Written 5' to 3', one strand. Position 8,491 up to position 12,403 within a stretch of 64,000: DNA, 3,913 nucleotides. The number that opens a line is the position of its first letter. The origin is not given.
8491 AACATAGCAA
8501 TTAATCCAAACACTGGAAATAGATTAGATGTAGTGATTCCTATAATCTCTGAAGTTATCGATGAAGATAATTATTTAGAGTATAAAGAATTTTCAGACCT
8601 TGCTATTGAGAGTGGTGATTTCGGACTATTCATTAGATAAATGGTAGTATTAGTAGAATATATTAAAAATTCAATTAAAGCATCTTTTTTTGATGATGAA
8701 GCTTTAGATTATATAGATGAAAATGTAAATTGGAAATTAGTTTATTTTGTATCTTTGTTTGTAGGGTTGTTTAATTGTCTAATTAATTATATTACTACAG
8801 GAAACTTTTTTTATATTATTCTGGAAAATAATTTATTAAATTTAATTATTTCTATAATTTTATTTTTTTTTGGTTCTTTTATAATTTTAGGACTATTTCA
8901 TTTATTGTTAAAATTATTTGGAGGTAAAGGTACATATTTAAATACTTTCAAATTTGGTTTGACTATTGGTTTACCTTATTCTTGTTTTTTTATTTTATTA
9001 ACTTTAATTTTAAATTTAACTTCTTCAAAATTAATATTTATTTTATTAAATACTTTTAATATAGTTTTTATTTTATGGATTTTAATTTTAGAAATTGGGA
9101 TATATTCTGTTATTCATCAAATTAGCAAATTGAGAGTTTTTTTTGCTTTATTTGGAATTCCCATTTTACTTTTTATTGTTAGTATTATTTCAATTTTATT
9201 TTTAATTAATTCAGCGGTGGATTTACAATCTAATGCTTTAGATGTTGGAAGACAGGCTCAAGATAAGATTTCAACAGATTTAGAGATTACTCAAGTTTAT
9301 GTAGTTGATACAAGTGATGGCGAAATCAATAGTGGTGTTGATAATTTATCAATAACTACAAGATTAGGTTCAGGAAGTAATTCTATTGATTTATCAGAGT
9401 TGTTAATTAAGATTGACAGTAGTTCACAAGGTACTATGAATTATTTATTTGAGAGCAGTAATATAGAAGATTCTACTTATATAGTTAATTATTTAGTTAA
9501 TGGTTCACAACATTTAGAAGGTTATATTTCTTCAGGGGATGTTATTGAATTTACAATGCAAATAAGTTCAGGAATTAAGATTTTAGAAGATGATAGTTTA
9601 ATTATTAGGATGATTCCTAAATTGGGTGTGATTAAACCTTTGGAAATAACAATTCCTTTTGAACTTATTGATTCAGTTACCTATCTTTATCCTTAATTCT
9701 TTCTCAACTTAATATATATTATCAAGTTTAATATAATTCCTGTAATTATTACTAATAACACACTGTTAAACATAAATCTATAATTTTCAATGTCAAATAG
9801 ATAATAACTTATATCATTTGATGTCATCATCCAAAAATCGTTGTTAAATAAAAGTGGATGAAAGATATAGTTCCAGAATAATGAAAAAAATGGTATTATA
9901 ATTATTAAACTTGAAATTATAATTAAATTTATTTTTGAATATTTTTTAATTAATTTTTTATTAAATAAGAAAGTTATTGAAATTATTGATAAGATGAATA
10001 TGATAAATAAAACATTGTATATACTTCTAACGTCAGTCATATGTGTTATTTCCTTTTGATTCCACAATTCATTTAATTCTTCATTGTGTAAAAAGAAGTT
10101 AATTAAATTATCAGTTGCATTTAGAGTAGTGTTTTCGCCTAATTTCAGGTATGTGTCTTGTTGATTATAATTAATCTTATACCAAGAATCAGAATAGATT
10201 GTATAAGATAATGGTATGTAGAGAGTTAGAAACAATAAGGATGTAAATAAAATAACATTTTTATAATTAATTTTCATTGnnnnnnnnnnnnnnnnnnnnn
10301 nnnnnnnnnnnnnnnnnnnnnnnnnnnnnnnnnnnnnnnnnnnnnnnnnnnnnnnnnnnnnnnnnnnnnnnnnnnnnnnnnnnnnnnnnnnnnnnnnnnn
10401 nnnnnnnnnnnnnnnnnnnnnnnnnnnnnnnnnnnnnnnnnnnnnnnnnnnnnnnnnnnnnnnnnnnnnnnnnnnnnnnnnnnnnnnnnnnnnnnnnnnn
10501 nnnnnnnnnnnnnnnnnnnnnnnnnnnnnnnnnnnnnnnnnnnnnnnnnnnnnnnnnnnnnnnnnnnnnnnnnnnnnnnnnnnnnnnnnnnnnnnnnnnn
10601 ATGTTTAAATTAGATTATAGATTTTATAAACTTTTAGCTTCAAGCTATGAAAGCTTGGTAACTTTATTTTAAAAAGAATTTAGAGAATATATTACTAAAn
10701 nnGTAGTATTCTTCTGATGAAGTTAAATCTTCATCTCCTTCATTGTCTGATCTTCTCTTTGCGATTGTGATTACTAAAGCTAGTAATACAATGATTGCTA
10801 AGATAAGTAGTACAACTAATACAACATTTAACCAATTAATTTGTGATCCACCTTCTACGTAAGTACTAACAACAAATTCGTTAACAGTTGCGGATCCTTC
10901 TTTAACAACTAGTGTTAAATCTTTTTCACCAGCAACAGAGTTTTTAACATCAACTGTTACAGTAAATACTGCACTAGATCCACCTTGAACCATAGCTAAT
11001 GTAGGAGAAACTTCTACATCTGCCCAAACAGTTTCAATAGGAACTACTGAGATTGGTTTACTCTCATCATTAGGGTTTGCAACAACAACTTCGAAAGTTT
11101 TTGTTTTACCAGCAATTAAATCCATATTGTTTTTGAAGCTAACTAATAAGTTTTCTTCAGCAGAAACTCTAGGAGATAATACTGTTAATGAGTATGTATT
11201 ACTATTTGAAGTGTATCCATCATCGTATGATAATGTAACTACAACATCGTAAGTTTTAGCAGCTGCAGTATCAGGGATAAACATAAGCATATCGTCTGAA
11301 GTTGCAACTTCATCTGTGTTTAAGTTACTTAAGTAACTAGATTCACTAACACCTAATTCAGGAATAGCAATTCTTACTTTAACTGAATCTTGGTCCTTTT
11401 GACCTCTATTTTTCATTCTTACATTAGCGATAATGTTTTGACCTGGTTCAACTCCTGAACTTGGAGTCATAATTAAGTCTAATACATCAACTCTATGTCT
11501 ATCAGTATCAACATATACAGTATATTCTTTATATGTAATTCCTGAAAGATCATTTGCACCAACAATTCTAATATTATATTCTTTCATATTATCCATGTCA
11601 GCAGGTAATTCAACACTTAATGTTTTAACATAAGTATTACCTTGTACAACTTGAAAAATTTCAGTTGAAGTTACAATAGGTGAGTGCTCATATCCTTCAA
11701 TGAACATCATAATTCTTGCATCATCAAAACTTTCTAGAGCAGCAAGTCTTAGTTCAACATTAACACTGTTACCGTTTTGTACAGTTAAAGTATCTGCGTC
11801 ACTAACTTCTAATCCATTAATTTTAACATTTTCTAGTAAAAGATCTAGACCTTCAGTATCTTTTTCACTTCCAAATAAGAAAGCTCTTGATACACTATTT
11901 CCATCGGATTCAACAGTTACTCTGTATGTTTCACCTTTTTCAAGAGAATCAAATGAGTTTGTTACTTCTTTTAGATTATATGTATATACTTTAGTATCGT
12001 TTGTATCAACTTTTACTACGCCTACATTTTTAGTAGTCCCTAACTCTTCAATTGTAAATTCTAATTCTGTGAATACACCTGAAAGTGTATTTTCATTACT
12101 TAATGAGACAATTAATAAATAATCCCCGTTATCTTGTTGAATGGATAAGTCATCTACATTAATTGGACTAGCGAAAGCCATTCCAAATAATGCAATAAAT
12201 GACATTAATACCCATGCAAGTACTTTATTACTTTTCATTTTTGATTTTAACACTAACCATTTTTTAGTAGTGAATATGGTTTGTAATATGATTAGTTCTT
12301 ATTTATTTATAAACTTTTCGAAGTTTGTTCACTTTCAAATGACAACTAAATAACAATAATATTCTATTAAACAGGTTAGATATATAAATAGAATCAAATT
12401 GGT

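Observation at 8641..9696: Archaellin domain whose pilin-type N-terminus is replaced by a polytopic membrane domain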

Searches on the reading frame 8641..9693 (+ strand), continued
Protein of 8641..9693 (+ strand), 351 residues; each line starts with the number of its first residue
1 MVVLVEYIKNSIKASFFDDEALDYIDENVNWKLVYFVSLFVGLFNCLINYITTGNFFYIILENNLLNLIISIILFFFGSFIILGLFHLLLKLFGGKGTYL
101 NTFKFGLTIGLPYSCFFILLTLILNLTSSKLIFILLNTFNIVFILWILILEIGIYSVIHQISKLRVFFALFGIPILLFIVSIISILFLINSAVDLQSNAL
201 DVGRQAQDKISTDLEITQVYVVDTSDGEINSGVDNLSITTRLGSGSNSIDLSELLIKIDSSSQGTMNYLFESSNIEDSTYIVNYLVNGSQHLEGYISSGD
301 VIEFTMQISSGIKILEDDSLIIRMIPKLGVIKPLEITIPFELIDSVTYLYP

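Call 91: predict_structure(alignment_id=A8)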
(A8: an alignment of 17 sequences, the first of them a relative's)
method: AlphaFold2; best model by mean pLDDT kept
length: 364 residues; sequences in the alignment: 17
mean_pLDDT: 81.2   pTM: 0.57
mean pLDDT of the five models: 81.2, 80.1, 78.9, 78.7, 77.3
residues with pLDDT >= 90: 172; 70-90: 116; 50-70: 41; < 50: 35
segments of 3 or more residues with pLDDT < 50: 214-218, 287-290, 342-364
pLDDT, mean of each block of 10 residues (from residue 1): 95 98 97 97 92 87 93 96 97 97 97 93 83 91 96 97 97 94 92 90 68 51 83 72 78 82 77 63 48 71 62 85 77 76 37 34 34
secondary structure, 60 per line:
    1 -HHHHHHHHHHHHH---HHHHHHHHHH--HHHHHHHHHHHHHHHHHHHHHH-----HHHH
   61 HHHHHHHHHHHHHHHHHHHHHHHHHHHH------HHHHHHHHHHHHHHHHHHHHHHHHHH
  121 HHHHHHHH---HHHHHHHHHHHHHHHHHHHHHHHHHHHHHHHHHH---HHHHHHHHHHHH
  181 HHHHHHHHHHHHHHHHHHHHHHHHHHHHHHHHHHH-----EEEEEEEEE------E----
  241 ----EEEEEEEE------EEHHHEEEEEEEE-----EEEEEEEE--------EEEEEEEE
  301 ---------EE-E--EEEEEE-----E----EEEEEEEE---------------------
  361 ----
elements in order: H2-14 H18-27 H30-51 H57-88 H95-128 H132-165 H169-215 E221-229 E245-252 E264-271 E277-284 E293-300 E316-321 E332-339

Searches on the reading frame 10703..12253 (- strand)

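Call 90: search_protein_families(library=pfam, proteins=[window:10703-12253:-], max_evalue=0.01)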
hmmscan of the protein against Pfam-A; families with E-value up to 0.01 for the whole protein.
window:10703-12253:- (517 aa): 1 family
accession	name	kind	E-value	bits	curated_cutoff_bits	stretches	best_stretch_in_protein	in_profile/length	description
PF10633.15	NPCBM_assoc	-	5e-05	23.9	24.4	0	268-343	1-77/78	NPCBM-associated, NEW3 domain of alpha-galactosidase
